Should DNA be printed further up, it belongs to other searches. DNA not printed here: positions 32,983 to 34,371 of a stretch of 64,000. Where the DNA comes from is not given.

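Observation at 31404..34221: Accessory island inside the tail-fibre block: cysteine desulfurase, CspA-type cold-shock protein, compact HNH and small ORFs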

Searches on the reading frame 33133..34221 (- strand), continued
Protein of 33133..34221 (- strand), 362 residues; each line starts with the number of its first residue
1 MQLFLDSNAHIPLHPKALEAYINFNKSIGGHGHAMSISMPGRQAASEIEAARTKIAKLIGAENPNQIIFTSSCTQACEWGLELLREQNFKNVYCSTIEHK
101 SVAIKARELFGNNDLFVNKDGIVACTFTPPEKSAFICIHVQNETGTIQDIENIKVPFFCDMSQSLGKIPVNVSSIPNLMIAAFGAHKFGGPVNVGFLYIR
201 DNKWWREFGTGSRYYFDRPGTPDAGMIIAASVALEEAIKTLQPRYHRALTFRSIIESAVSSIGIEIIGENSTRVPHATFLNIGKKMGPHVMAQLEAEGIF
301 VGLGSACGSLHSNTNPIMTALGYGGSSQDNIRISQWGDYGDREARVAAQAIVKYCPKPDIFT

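Call 13: find_homologous_proteins(query=window:33133-34221:-, max_evalue=0.00001)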
Query window:33133-34221:- (362 aa): 866 proteins with E <= 0.00001 among 4320 candidates; the best 120 are listed.
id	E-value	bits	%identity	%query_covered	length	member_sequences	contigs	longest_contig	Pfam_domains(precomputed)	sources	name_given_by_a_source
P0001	7.8e-241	816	98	100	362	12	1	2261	PF00266.26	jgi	jgi:cysteine desulfurase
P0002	2.8e-212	723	84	99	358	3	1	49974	PF00266.26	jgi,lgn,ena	-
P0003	1.8e-211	720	85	99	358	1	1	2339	PF00266.26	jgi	jgi:cysteine desulfurase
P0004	4.8e-210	715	84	100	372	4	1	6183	PF00266.26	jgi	-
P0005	2.8e-205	700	81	99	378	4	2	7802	PF00266.26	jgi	-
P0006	3.8e-202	689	80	99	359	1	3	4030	PF00266.26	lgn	-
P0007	1.7e-200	684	79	98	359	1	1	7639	PF00266.26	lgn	-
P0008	2.4e-200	683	82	99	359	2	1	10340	PF00266.26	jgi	jgi:cysteine desulfurase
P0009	2.1e-199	680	79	99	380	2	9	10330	PF00266.26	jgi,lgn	jgi:cysteine desulfurase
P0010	1.6e-198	677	79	98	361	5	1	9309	PF00266.26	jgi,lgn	jgi:cysteine desulfurase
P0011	3.8e-197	673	86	93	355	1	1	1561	PF00266.26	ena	-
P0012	2.9e-196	670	77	99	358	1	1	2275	PF00266.26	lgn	-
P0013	8.5e-189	645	76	99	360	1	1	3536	PF00266.26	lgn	-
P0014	1.0e-186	638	73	99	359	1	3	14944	PF00266.26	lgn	-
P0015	4.3e-181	620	73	99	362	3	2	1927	PF00266.26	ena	-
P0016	1.6e-180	618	72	99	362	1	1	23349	PF00266.26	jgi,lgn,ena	-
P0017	2.1e-180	618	73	99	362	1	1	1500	PF00266.26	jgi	jgi:cysteine desulfurase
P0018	5.5e-173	593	69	99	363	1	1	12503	PF00266.26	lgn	-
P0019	2.0e-172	591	70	98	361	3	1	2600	PF00266.26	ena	-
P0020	1.0e-171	589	68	99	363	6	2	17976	PF00266.26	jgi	jgi:cysteine desulfurase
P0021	1.4e-170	585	69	99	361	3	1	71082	PF00266.26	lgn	-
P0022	1.3e-169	582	69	99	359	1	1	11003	PF00266.26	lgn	-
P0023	2.5e-169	581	69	99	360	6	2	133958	PF00266.26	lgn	-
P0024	5.5e-168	577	67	99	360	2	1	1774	PF00266.26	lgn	-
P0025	1.1e-167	576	69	99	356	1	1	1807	PF00266.26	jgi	jgi:cysteine desulfurase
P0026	4.4e-167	574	67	100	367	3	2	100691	PF00266.26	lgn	-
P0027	2.6e-166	571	66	99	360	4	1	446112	PF00266.26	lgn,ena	-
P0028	1.1e-165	569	66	99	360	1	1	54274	PF00266.26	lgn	-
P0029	5.5e-165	567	68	99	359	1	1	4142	PF00266.26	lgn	-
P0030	1.0e-164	566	66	99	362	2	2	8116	PF00266.26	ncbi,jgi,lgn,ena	ncbi:MAG: aminotransferase class V-fold PLP-dependent enzyme [Clostridia bacterium]|jgi:cysteine sul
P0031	1.9e-164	565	66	98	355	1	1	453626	PF00266.26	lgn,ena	-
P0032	2.8e-164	565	69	99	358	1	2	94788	PF00266.26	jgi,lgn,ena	jgi:cysteine desulfurase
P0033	1.6e-162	559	65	99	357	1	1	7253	PF00266.26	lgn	-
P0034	4.5e-162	557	65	98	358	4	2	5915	PF00266.26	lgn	-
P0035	1.1e-160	553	66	99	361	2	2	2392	PF00266.26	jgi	jgi:cysteine desulfurase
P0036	2.1e-159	549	64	99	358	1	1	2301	PF00266.26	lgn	-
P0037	2.8e-159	548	63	99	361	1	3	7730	PF00266.26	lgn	-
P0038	3.9e-158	544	64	98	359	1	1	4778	PF00266.26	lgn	-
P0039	6.5e-157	540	67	99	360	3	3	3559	PF00266.26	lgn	-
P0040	1.7e-156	539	62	99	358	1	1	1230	PF00266.26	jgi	jgi:cysteine desulfurase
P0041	4.8e-155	534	61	99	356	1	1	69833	PF00266.26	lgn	-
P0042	3.7e-154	531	66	99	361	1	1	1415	PF00266.26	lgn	-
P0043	4.0e-154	531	62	99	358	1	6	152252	PF00266.26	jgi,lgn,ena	jgi:cysteine desulfurase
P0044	3.2e-153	528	79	77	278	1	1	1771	PF00266.26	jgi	-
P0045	3.4e-152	525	63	98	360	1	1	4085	PF00266.26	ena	-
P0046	7.2e-152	524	61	98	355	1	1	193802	PF00266.26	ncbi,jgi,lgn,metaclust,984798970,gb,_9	metaclust:\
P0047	1.9e-150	519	64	94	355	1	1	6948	PF00266.26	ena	-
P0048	2.5e-149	515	60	99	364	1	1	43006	PF00266.26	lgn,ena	-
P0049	5.3e-149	514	63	99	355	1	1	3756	PF00266.26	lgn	-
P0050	1.3e-148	513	88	69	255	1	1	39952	PF00266.26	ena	-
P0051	1.2e-147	510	62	98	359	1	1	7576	PF00266.26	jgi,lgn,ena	-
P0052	5.3e-146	505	60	99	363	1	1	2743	PF00266.26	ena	-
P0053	1.5e-145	503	61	99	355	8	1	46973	PF00266.26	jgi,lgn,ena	-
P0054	4.5e-145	501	60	99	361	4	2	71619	PF00266.26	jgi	jgi:cysteine desulfurase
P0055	2.1e-143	496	61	97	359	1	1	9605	PF00266.26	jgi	jgi:cysteine desulfurase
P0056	2.3e-143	496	61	99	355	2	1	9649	PF00266.26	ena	-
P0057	8.0e-143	494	59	99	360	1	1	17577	PF00266.26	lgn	-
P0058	6.1e-141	488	65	90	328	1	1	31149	PF00266.26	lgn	-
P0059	2.7e-140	486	59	98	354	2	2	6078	PF00266.26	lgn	-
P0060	2.3e-136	473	55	100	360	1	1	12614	PF00266.26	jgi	jgi:cysteine desulfurase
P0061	3.9e-135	469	64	86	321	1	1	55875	PF00266.26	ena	-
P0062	4.5e-135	469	54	99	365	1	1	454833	PF00266.26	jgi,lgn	jgi:cysteine desulfurase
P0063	2.2e-131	456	58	98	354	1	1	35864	PF00266.26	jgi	jgi:cysteine desulfurase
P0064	2.4e-131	456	54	99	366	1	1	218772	PF00266.26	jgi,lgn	jgi:cysteine desulfurase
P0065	7.9e-131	455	57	98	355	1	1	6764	PF00266.26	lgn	-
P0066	3.6e-130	452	56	98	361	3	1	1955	PF00155.28,PF00266.26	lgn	-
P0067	7.2e-128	445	56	99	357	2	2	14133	PF00266.26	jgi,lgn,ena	jgi:cysteine desulfurase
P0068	3.7e-121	423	51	99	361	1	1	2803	PF00266.26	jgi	jgi:cysteine desulfurase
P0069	7.1e-120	419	52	98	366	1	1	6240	PF00266.26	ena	-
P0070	7.6e-120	419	52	98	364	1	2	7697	PF00266.26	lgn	-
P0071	1.2e-119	418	52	99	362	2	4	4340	PF00266.26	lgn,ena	-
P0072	1.5e-118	414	53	99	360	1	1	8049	PF00266.26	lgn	-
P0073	1.9e-118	414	79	61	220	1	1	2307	PF00266.26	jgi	-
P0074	2.8e-118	413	79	61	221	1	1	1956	PF00266.26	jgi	jgi:cysteine desulfurase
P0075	2.9e-117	410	51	99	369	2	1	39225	PF00266.26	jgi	jgi:cysteine desulfurase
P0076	1.3e-116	408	50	99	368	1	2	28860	PF00266.26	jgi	jgi:cysteine desulfurase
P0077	8.1e-114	399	52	95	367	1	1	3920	PF00266.26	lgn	-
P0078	2.2e-113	397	50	99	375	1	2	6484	PF00266.26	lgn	-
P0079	1.7e-111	391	51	94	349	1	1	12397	PF00266.26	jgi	jgi:cysteine desulfurase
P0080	7.5e-111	389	51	99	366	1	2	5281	PF00266.26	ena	-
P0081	5.1e-109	383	49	98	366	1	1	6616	PF00266.26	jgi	jgi:cysteine desulfurase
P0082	1.9e-106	374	50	98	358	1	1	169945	PF00266.26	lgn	-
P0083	5.6e-106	373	48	98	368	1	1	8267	PF00266.26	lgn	-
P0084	2.2e-104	368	50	95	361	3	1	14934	PF00266.26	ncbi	-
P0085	2.5e-104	367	50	95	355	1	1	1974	PF00266.26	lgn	-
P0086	5.0e-104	366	51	95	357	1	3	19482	PF00266.26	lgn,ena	-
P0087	2.0e-103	364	51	95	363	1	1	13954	PF00266.26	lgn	-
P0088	5.8e-103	363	46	98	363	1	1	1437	PF00266.26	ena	-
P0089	1.1e-102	362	48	98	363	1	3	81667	PF00266.26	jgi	jgi:cysteine desulfurase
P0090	2.8e-101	357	50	97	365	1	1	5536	PF00266.26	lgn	-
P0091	1.5e-100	355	48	97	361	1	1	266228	PF00266.26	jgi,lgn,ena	-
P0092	1.7e-100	355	49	95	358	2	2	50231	PF00266.26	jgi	jgi:cysteine desulfurase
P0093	4.3e-100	354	49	96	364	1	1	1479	PF00266.26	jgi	-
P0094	4.4e-100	353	49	97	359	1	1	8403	PF00266.26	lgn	-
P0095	4.7e-100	353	49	95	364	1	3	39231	PF00266.26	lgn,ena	-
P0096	5.6e-100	353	48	95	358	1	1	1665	PF00266.26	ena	-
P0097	5.6e-100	353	48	97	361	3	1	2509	PF00266.26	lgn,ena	-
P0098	7.9e-100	353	48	98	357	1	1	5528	PF00266.26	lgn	-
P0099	2.2e-99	351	48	94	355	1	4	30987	PF00266.26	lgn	-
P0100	3.2e-99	351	48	95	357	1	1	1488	PF00266.26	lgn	-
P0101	2.2e-98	348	50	96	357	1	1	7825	PF00266.26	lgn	-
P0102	2.8e-98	348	49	95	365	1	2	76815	PF00266.26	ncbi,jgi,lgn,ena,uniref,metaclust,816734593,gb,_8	ncbi:hypothetical protein LCGC14_0959390 [marine sediment metagenome]|uniref:cysteine desulfurase n=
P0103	3.3e-98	347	50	97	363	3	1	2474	PF00266.26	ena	-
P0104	3.7e-98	347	49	94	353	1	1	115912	PF00266.26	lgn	-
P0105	3.8e-98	347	48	98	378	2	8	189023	PF00266.26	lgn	-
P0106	5.1e-98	347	47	96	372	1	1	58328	PF00266.26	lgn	-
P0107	5.1e-98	347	47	95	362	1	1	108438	PF00266.26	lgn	-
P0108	1.3e-97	345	46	95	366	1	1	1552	PF00266.26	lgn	-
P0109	1.9e-97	345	47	95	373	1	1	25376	PF00266.26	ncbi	-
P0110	2.0e-97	345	49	97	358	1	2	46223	PF00266.26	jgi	jgi:cysteine desulfurase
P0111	2.4e-97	344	45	98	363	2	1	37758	PF00266.26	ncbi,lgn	-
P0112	2.9e-97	344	48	97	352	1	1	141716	PF00266.26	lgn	-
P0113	3.6e-97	344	48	98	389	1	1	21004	PF00266.26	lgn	-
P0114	3.8e-97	344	49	95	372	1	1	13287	PF00266.26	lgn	-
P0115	4.5e-97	344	46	97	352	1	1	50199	PF00266.26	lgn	-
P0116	5.3e-97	343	46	95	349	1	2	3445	PF00266.26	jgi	jgi:cysteine desulfurase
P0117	5.4e-97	343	48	95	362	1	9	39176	PF00266.26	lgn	-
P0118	5.4e-97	343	47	97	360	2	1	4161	PF00266.26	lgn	-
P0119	7.0e-97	343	46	95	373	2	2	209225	PF00266.26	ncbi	-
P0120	9.8e-97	342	49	94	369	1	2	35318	PF00266.26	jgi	jgi:cysteine desulfurase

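Call 14: find_encoding_contigs(protein=P0027, flank=10000, max_places=2)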
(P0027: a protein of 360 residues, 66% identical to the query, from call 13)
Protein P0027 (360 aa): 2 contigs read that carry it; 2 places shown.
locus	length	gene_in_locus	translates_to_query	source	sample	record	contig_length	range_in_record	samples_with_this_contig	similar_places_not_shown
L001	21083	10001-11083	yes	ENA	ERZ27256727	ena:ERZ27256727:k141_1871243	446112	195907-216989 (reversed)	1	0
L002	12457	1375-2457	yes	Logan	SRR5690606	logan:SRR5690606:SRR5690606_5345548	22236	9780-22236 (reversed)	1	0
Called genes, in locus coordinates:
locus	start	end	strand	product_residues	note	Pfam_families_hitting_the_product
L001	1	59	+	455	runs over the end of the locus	-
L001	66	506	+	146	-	-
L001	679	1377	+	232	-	-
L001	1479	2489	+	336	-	PF25209:Phage_capsid_4 (weak)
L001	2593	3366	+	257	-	-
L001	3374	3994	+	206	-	-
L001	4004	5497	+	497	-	-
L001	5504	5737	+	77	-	-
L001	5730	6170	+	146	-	-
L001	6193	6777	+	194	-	-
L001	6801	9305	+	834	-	PF26209:Phage_phiTE_241_C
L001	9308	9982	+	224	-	-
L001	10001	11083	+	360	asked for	PF00266:Aminotran_5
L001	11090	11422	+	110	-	PF01844:HNH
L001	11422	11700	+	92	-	-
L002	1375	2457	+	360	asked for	PF00266:Aminotran_5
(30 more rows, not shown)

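Call 15: find_encoding_contigs(protein=P0062, flank=10000, max_places=2)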
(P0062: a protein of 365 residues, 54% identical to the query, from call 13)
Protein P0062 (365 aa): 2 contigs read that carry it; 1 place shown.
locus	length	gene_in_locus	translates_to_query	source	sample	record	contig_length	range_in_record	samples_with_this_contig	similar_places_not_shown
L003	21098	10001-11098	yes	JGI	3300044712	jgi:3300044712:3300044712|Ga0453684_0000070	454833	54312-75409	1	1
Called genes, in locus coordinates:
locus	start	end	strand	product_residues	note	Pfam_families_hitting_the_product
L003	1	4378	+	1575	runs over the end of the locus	-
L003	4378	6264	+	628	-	-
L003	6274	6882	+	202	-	-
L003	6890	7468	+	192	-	-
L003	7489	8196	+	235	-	-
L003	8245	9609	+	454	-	-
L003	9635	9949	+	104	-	-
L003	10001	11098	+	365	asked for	PF00266:Aminotran_5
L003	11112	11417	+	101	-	PF01844:HNH (weak)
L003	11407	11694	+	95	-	-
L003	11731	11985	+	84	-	PF00313:CSD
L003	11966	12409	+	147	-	-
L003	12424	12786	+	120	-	-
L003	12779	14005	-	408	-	PF05970:PIF1 (weak), PF13245:AAA_19, PF13604:AAA_30, PF01443:Viral_helicase1 (faint), PF13538:UvrD_C_2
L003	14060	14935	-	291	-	-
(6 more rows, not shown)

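Call 16: find_encoding_contigs(protein=P0002, flank=10000, max_places=2)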
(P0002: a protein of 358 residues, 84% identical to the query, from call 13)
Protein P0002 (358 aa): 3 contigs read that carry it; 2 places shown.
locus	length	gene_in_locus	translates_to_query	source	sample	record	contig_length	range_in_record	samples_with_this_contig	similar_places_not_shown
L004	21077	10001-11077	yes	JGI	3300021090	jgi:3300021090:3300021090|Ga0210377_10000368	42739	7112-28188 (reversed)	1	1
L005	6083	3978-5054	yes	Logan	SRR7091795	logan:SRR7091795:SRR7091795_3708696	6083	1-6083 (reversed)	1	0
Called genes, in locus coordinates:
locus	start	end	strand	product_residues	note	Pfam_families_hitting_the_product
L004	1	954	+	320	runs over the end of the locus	PF02796:HTH_7 (faint), PF13518:HTH_28 (faint), PF26411:LAGLIDADG_4 (weak), PF14528:LAGLIDADG_3 (faint)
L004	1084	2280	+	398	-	-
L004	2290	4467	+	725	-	PF02012:BNR (faint), PF15902:Sortilin-Vps10 (faint)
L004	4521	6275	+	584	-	-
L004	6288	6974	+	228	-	-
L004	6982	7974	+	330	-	-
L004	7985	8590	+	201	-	-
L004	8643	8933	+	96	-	-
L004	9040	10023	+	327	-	PF01734:Patatin, PF03631:Virul_fac_BrkB (weak)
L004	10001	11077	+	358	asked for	PF00266:Aminotran_5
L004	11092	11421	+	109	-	PF01844:HNH (weak)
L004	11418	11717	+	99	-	-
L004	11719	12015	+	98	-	-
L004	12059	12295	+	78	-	PF00313:CSD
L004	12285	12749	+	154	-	-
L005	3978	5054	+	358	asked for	PF00266:Aminotran_5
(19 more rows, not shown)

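Call 18: find_related_loci(query=window:33133-34221:-, collection=viral_contigs, flank=6000)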
Query window:33133-34221:- (362 aa) in viral_contigs; peptide patterns used: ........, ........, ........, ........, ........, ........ (x = any residue, [..] = any of these).
7 stretches matched a pattern; 6 encode a relative of the query (tblastn E <= 1e-3); 6 distinct loci.
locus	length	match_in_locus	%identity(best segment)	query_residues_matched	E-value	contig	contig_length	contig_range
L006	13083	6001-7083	88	1-361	0e+0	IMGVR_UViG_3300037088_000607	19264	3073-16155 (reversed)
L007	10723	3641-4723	88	1-361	0e+0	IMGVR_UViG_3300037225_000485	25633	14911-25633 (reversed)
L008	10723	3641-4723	88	1-361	0e+0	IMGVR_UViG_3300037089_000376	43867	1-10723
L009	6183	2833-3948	84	1-362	0e+0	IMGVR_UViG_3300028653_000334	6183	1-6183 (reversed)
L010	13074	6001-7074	84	1-358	0e+0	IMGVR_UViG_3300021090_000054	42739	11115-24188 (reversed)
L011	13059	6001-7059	61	2-355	7e-160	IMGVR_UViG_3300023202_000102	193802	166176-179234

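Call 19: find_encoding_contigs(protein=P0091, flank=10000, max_places=1)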
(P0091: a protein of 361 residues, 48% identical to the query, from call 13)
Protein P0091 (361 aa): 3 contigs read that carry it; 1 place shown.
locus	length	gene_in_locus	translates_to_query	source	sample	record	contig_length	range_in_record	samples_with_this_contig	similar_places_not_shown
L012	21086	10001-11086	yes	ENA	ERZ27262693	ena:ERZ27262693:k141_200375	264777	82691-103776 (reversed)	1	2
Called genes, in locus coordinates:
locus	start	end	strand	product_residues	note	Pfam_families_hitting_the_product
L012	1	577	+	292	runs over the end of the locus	-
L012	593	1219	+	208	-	-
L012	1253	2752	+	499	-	-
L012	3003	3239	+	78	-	-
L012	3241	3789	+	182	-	-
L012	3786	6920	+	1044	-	-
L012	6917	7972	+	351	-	-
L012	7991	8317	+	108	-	-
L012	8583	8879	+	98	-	-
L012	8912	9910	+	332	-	PF01734:Patatin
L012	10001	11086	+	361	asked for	PF00266:Aminotran_5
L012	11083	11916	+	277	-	-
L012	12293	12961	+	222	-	PF13392:HNH_3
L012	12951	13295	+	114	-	PF01844:HNH, PF14279:HNH_5 (weak)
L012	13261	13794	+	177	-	-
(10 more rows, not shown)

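Call 20: find_encoding_contigs(protein=P0119, flank=10000, max_places=1)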
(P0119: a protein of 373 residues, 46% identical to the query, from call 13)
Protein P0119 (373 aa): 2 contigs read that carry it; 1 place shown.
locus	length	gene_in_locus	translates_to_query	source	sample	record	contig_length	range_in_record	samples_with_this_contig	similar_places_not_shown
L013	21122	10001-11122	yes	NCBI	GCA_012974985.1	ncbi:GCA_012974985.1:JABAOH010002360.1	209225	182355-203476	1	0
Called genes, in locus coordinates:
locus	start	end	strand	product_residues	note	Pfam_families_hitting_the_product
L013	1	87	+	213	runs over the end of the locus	-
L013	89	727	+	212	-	-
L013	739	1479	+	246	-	-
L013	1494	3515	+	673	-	-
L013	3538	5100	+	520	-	-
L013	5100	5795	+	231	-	PF13385:Laminin_G_3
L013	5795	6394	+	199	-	-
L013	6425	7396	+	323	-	-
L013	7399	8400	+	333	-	-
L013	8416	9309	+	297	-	PF01734:Patatin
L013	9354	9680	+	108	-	-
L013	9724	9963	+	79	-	-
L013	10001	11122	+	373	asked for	PF00266:Aminotran_5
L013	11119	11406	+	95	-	-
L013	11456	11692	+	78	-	PF00313:CSD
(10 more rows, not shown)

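Call 21: find_encoding_contigs(protein=P0105, flank=10000, max_places=1)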
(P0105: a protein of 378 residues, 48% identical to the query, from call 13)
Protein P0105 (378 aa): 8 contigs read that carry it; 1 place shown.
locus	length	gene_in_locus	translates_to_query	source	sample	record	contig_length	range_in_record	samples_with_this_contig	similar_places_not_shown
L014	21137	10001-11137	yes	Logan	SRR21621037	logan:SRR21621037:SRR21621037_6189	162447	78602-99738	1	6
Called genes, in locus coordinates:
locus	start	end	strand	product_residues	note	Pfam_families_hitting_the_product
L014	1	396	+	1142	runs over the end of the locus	-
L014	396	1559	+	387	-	-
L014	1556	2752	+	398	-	-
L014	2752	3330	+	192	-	-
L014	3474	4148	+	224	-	-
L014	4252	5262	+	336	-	PF25209:Phage_capsid_4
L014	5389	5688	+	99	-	-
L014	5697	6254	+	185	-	-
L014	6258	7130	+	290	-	-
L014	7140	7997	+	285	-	-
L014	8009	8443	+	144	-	-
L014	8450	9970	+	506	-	-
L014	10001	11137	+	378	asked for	PF00266:Aminotran_5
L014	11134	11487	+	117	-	-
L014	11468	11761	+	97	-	-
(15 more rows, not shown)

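Call 46: find_related_loci(query=A4, collection=viral_contigs, flank=7000)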
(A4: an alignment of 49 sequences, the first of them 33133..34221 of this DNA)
Query A4 (362 aa) in viral_contigs; peptide patterns used: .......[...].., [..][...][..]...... (x = any residue, [..] = any of these).
86 stretches matched a pattern; 81 encode a relative of the query (tblastn E <= 1e-3); the best 80 are kept; 79 distinct loci.
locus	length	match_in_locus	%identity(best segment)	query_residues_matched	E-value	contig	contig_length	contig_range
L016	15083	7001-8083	88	1-361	0e+0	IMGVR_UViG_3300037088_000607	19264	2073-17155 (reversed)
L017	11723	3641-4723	88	1-361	0e+0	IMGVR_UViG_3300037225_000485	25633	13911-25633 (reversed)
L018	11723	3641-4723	88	1-361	0e+0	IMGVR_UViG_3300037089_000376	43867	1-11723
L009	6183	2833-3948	84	1-362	0e+0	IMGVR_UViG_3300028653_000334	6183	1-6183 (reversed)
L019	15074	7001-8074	84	1-358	0e+0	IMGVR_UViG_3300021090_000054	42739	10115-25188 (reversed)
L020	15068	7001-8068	67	1-357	2e-171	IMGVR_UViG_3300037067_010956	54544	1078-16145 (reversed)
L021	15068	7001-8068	67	1-357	2e-171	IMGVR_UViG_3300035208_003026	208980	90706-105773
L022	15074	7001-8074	65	1-359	1e-167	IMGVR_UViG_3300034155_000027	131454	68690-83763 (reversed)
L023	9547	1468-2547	66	1-360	6e-166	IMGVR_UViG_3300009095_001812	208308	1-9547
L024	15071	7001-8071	62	1-357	1e-160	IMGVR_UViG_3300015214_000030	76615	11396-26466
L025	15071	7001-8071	62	1-357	1e-160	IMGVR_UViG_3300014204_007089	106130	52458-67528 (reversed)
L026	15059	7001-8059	61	2-355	1e-158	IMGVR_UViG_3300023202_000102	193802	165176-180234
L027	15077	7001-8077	54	3-360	2e-142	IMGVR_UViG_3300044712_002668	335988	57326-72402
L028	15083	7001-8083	54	1-357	3e-137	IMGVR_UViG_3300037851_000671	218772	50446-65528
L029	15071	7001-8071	48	2-353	1e-105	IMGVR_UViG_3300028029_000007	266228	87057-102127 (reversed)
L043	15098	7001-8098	35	4-353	3e-59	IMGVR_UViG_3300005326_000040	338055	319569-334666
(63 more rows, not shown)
